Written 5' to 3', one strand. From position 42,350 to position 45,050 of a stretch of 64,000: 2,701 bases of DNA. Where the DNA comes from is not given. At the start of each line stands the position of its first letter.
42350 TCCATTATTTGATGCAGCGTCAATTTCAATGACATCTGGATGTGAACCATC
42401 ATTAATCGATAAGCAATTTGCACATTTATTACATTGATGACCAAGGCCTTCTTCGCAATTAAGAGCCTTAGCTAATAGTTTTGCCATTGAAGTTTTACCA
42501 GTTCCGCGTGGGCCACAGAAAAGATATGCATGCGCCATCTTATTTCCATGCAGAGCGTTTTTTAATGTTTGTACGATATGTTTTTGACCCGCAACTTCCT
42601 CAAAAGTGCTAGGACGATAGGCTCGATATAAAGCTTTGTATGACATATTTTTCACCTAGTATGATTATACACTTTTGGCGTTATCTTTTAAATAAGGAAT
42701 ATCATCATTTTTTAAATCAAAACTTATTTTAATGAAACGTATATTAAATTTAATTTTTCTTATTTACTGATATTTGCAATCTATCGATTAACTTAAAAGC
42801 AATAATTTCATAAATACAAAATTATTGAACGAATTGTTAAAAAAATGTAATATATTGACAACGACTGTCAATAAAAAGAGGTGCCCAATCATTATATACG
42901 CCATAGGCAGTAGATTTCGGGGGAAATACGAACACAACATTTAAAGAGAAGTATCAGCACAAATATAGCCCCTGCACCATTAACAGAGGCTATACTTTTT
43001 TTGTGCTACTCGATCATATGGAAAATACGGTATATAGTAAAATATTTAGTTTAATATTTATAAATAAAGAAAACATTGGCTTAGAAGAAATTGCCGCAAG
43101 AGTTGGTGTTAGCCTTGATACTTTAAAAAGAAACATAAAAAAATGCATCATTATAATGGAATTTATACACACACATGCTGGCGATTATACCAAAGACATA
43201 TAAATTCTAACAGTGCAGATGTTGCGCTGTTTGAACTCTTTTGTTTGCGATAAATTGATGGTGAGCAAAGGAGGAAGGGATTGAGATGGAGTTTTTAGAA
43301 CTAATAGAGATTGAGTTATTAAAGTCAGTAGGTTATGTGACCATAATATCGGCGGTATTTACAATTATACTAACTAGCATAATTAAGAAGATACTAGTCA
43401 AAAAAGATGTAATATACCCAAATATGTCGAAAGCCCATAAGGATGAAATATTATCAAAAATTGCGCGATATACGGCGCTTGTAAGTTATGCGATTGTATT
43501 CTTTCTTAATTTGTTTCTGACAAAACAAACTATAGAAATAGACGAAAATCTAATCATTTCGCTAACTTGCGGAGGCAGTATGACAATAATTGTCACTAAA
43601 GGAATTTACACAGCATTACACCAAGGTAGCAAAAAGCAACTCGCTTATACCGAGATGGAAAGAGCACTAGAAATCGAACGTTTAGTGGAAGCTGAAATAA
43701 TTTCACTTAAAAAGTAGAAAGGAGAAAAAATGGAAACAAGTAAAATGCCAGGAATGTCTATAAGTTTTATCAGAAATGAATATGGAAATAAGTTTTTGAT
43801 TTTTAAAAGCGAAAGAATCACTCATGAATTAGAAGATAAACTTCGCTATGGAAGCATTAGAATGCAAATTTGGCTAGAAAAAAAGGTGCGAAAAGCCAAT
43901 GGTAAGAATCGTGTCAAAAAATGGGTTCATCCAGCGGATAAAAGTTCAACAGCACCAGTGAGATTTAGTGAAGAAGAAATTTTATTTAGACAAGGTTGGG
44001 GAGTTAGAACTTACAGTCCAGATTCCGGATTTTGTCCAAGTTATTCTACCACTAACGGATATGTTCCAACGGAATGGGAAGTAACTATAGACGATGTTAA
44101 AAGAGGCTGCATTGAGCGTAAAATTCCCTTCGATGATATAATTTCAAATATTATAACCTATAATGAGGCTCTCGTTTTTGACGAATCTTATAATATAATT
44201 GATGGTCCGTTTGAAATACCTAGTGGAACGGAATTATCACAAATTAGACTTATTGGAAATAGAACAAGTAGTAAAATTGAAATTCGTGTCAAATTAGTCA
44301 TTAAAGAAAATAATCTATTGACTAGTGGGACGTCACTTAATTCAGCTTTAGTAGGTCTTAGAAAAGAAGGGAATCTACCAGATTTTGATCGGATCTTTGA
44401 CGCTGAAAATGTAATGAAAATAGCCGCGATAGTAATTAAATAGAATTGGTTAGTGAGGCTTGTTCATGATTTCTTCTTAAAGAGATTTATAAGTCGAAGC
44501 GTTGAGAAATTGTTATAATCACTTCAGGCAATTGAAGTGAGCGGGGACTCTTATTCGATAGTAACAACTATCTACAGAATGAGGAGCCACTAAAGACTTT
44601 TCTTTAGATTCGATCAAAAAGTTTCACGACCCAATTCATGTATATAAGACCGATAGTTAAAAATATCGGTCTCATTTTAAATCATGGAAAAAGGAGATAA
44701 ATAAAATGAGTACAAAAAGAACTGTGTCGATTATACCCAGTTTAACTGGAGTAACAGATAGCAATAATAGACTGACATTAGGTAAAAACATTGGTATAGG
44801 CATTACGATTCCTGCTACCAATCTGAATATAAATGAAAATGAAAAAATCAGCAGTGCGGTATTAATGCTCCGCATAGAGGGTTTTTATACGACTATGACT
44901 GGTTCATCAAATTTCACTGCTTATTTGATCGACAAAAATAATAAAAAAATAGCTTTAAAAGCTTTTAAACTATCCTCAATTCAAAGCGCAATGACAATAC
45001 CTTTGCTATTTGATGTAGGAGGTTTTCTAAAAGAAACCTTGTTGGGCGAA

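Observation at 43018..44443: Three uncharacterised genes (small HTH protein, small membrane protein, 237-aa protein) directly upstream of the rhs operon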

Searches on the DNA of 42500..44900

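Call 6: search_rna_families(source=window, start=42500, end=44900, threshold=evalue, max_evalue=1, show_alignments=2)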
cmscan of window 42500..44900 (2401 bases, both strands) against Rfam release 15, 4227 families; matches with E-value up to 1: 0.
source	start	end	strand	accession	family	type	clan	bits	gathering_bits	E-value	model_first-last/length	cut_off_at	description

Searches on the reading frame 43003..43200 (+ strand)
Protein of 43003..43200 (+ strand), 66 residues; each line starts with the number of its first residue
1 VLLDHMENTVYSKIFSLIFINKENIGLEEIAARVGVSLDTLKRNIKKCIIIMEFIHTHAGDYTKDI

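Call 4: search_protein_families(library=pfam, proteins=[window:43003-43200:+], max_evalue=1)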
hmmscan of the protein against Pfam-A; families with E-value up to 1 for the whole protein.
window:43003-43200:+ (66 aa): 9 families
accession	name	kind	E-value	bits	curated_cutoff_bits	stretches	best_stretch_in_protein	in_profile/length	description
PF13412.12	HTH_24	-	0.0071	16.3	21.9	1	25-48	18-41/48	Winged helix-turn-helix DNA-binding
PF08279.18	HTH_11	-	0.0074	16.6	25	1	13-47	4-38/55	HTH domain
PF04545.22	Sigma70_r4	-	0.015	15.2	24.1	1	13-48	11-44/50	Sigma-70, region 4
PF05491.19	RuvB_C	-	0.017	15.5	24.7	1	21-56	20-55/72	RuvB C-terminal winged helix domain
PF13730.12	HTH_36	-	0.032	14.5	25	1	16-47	16-48/55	Helix-turn-helix domain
PF05043.19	Mga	-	0.034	15.1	21.1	1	19-49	25-55/87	Mga helix-turn-helix domain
PF13384.12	HTH_23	-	0.1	12.9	24.6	1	27-46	20-39/50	Homeodomain-like domain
PF08281.18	Sigma70_r4_2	-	0.13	12.4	25.7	1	27-46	29-48/54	Sigma-70, region 4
PF12840.13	HTH_20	-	0.25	11.8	27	1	28-47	22-41/51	Helix-turn-helix domain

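Call 7: search_protein_families(library=phrogs, proteins=[window:43003-43200:+], max_evalue=1)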
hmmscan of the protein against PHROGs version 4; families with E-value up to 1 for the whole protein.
window:43003-43200:+ (66 aa): 7 families
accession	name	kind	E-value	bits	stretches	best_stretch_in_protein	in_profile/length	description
phrog_1558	-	unknown function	0.0022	18.9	1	7-49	119-161/178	-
phrog_3396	-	DNA, RNA and nucleotide metabolism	0.0022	18.6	1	19-47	52-80/229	segregation and condensation complex subunit ScpB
phrog_36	-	transcription regulation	0.0086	16.7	1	2-50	136-181/220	transcriptional regulator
phrog_13105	-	unknown function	0.037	14.6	1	21-60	16-55/239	-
phrog_9088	-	unknown function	0.052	14.1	1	3-47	38-84/227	-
phrog_4151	-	DNA, RNA and nucleotide metabolism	0.1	13.4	1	19-46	17-42/154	DNA binding protein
phrog_15357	-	unknown function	0.12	13.7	1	10-50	26-67/120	-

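Call 8: search_protein_families(library=ncbifam, proteins=[window:43003-43200:+], max_evalue=1)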
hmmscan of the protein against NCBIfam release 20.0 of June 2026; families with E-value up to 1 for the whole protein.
window:43003-43200:+ (66 aa): 9 families
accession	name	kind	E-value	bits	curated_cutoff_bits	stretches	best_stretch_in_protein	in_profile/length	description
NF045758.2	YlxM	equivalog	0.013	15.6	80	1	22-53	30-61/72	YlxM family DNA-binding protein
TIGR02937.1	sigma70-ECF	superfamily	0.018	14.7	42.9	1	13-49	124-158/165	sigma-70 family RNA polymerase sigma factor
NF009180.0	PRK12528.1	subfamily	0.038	14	184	1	18-50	127-159/165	RNA polymerase sigma factor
NF006172.0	PRK08311.1-3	equivalog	0.042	13.7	318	1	14-63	190-238/248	RNA polymerase sigma factor SigI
TIGR02985.1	Sig70_bacteroi1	subfamily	0.077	13.2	126.4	1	21-51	127-157/162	RNA polymerase sigma-70 factor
NF006174.0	PRK08311.2-2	equivalog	0.086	12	319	1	19-55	201-236/252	RNA polymerase sigma factor SigI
TIGR03879.1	near_KaiC_dom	domain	0.1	13.1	65.1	1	12-46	23-57/91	probable regulatory domain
NF005644.0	PRK07408.1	subfamily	0.12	12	261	1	12-52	211-249/258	RNA polymerase sigma factor SigF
NF049968.1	QhpR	equivalog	0.2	10.8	250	1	10-46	190-224/284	AraC-like transcriptional regulator QhpR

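Call 63: search_protein_families(library=padloc, proteins=[window:43018-43200:+], max_evalue=0.1)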
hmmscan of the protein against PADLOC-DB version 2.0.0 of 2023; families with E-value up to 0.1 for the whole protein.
window:43018-43200:+ (61 aa): 2 families
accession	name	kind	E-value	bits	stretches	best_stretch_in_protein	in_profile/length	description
PDLC01457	WYL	-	0.0092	13.6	1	9-42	9-41/229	"CAS-I,CAS-II,CAS-III,CAS-IV,CAS-V,CAS-VI; associated_signaling"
PDLC04133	mad1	-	0.011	14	1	18-42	4-28/60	mads_1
